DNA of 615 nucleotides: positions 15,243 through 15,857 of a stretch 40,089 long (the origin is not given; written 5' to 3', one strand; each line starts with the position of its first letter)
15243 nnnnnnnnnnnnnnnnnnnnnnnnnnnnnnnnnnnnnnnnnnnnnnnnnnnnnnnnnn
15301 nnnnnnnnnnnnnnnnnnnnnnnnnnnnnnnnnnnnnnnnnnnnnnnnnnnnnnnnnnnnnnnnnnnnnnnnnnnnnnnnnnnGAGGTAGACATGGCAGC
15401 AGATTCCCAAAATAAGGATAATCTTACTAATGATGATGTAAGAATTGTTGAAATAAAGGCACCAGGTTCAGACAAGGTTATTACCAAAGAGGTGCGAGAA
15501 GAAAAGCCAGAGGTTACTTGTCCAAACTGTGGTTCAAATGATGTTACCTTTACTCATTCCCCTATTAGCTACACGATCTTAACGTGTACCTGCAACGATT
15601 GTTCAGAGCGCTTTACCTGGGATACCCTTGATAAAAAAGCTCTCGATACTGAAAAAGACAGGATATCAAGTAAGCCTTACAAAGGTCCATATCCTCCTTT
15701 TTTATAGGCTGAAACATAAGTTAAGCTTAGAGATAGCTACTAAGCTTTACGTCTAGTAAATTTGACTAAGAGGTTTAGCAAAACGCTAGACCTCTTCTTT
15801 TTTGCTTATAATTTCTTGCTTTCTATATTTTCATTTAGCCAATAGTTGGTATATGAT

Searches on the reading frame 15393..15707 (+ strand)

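Call 18: search_protein_families(library=pfam, proteins=[window:15393-15707:+], max_evalue=0.001)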
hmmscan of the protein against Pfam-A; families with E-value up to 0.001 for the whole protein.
window:15393-15707:+ (104 aa): 1 family
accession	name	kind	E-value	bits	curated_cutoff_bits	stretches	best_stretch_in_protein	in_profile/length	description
PF14354.12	Lar_restr_allev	-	0.00042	20.9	28.6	1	43-89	6-49/58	Restriction alleviation protein Lar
